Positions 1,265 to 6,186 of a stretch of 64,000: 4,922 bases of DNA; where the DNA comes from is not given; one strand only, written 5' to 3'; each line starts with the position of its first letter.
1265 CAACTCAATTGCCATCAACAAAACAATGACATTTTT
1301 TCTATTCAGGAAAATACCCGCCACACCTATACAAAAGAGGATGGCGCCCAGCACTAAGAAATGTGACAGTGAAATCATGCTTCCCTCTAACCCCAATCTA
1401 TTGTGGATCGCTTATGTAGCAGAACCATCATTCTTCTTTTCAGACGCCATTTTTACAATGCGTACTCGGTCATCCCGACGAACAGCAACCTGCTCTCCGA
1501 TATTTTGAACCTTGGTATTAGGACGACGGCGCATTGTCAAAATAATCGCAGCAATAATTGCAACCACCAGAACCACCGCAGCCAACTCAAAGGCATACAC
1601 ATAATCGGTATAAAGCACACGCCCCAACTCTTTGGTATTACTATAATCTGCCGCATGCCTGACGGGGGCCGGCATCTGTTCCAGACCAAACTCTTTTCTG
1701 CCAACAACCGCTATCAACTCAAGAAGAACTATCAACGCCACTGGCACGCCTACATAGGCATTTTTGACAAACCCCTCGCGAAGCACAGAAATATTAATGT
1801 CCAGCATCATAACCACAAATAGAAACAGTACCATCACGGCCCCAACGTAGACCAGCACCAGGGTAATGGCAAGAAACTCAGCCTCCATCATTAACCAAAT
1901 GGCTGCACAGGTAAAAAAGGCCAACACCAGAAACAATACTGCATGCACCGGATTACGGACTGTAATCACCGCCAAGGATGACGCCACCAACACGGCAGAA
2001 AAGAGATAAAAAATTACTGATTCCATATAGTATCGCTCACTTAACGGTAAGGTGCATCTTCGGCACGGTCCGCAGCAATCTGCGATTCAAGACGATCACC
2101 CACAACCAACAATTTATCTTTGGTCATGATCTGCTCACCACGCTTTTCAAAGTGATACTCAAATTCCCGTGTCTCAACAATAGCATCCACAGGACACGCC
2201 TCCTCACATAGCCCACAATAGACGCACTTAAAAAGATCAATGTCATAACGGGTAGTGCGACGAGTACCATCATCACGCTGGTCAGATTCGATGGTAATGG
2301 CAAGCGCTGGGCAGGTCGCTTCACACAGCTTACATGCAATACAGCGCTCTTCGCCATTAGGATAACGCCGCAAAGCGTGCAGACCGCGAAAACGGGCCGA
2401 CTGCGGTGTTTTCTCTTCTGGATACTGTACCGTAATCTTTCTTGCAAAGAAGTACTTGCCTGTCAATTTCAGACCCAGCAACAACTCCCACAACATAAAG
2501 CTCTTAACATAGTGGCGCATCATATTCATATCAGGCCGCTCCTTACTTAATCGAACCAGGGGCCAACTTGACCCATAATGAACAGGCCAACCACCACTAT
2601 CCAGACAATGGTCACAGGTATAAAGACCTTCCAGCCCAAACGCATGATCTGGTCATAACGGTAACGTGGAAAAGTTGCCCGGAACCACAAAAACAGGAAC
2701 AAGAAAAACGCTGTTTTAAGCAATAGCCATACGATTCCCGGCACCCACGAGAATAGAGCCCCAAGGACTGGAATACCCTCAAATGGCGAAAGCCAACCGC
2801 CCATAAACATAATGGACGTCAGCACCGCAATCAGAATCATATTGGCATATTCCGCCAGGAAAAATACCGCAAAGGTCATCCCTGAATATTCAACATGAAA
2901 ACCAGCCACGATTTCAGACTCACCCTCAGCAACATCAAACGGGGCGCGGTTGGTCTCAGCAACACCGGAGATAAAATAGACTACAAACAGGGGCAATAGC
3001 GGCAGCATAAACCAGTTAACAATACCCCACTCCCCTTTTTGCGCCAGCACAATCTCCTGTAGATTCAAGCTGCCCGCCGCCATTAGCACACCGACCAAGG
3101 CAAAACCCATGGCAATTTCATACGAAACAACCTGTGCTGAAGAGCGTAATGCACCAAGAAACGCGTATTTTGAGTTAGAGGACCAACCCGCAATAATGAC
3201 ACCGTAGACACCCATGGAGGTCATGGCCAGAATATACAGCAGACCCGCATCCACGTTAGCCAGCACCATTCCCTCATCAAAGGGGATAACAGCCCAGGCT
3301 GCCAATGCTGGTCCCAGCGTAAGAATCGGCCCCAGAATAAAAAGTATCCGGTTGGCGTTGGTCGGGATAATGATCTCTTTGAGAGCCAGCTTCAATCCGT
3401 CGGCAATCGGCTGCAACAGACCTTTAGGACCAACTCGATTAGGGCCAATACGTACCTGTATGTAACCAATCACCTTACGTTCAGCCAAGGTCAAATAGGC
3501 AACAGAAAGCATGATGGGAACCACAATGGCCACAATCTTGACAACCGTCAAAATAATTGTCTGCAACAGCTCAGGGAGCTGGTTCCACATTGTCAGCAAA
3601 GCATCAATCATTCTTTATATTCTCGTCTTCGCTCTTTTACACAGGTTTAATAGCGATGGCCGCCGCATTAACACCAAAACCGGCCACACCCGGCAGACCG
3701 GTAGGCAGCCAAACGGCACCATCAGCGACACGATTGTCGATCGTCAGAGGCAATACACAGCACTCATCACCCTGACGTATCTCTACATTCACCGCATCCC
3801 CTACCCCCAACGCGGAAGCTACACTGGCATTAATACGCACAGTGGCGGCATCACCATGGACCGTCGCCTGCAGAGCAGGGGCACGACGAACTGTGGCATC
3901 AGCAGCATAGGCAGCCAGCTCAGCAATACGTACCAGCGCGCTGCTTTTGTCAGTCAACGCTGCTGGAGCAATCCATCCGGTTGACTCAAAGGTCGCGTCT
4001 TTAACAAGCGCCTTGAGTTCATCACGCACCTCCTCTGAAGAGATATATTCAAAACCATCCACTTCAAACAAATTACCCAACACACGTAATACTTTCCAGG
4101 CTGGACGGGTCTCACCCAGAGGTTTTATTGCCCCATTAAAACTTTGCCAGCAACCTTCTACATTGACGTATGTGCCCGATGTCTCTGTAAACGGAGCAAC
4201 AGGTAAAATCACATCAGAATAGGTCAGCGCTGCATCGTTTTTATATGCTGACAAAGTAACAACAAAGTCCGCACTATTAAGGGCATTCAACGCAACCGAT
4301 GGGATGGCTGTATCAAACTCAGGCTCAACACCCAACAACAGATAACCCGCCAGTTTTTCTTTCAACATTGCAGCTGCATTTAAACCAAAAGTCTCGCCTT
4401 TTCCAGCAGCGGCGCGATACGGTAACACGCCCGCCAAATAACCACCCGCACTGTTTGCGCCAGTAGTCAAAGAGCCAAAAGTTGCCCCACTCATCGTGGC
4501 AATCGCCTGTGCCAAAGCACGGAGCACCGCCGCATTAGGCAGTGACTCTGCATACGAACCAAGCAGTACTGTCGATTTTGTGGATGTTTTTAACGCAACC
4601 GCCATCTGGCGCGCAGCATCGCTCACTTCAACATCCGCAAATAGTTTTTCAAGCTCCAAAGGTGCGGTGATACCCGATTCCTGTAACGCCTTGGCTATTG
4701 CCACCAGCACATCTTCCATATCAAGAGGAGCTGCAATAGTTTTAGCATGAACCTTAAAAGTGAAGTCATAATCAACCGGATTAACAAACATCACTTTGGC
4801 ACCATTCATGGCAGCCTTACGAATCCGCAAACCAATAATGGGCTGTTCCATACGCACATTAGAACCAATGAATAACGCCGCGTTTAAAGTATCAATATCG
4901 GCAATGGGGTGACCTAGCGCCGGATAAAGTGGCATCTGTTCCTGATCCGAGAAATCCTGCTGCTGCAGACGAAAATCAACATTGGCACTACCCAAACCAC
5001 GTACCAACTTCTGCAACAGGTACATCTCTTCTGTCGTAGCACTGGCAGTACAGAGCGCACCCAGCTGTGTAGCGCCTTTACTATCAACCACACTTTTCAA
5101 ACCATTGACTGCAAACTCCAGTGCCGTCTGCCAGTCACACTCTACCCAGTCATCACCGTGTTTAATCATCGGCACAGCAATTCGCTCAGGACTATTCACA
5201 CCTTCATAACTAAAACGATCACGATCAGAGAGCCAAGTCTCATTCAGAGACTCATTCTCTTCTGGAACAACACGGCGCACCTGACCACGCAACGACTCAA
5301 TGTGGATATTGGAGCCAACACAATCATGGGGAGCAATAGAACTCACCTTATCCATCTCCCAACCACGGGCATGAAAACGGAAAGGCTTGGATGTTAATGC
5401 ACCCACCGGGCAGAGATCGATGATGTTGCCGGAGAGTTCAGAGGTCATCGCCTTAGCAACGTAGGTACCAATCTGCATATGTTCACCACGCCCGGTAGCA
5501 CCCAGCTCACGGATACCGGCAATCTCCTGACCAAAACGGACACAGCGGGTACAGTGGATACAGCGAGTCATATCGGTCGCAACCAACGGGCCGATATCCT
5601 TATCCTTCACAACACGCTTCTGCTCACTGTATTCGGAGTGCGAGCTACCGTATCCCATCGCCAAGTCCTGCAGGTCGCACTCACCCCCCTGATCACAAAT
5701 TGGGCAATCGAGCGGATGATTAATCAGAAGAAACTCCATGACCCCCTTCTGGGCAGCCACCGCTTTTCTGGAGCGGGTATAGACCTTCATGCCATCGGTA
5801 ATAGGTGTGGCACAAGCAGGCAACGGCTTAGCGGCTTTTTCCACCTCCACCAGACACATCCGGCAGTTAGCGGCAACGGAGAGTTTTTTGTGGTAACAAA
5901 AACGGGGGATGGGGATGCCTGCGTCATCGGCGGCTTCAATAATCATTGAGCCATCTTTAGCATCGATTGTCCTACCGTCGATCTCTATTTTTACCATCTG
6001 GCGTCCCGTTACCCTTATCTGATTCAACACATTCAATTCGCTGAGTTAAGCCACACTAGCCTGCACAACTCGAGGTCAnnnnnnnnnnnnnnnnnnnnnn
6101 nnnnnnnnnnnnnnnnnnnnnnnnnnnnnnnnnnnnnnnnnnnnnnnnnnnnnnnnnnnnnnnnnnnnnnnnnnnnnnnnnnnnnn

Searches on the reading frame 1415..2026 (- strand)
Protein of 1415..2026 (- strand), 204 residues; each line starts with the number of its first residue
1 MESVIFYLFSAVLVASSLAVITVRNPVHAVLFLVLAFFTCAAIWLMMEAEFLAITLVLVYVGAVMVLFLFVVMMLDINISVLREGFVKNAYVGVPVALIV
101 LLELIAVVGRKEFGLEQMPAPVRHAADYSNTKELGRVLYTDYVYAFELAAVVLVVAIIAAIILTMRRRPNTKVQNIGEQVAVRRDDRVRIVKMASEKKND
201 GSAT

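Call 85: search_protein_families(library=pfam, proteins=[window:1415-2026:-], max_evalue=0.00001)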
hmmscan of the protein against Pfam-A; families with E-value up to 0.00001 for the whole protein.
window:1415-2026:- (204 aa): 1 family
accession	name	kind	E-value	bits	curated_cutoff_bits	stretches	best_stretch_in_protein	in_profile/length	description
PF00499.25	Oxidored_q3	-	6.3e-40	136.7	33.2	1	16-163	1-146/146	NADH-ubiquinone/plastoquinone oxidoreductase chain 6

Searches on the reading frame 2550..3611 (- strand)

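Call 85: search_protein_families(library=pfam, proteins=[window:2550-3611:-], max_evalue=0.00001)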
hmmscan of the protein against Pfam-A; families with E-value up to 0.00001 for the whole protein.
window:2550-3611:- (354 aa): 1 family
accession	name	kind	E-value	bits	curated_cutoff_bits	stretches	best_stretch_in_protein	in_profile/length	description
PF00146.26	NADHdh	-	1.5e-127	425.5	27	1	25-341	2-297/298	NADH dehydrogenase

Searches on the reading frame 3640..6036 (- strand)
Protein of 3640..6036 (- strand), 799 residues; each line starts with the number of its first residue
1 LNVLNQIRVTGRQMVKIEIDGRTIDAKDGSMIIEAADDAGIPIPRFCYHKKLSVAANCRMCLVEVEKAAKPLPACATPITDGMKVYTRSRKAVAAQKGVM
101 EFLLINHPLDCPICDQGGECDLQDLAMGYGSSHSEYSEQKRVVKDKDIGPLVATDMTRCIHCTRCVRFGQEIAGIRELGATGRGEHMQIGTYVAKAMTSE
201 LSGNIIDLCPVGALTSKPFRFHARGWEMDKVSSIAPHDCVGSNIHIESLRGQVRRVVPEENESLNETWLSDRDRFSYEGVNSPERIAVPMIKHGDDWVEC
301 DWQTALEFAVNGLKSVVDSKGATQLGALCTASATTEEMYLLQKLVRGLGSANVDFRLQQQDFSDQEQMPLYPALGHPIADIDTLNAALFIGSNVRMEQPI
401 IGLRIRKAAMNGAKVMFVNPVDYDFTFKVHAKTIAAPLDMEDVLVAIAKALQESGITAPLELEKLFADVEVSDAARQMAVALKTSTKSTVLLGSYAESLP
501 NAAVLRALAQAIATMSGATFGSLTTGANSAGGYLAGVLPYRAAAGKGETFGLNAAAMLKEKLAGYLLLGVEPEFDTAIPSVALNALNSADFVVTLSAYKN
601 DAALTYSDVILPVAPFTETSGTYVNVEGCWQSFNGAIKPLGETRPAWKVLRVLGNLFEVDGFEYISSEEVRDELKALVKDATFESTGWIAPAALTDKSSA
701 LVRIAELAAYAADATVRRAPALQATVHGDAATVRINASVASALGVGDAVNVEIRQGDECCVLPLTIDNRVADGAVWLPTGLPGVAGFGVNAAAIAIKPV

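Call 85: search_protein_families(library=pfam, proteins=[window:3640-6036:-], max_evalue=0.00001)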
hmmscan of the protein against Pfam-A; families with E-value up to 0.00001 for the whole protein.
window:3640-6036:- (799 aa): 6 families
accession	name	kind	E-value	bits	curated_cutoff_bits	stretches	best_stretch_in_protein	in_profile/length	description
PF00384.28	Molybdopterin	-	2.1e-45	155.8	24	1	285-654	1-351/353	Molybdopterin oxidoreductase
PF22117.2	Fer4_Nqo3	-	4.6e-35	120.1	27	1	149-215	1-67/67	NADH-quinone oxidoreductase subunit 3, ferredoxin-like domain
PF13510.11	Fer2_4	-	1e-19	70.8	22.8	1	13-89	2-81/82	2Fe-2S iron-sulfur cluster binding domain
PF10588.14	NADH-G_4Fe-4S_3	-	9.9e-18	63.8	27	1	96-134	1-39/40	NADH-ubiquinone oxidoreductase-G iron-sulfur binding region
PF22151.2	Fer4_NDSU1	-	2.2e-13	49.9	23.8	1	229-277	2-50/51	NADH-ubiquinone oxidoreductase NDSU1/NuoG-like, 4Fe-4S domain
PF00111.32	Fer2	-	1.6e-07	31.6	21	1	19-68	5-50/77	2Fe-2S iron-sulfur cluster binding domain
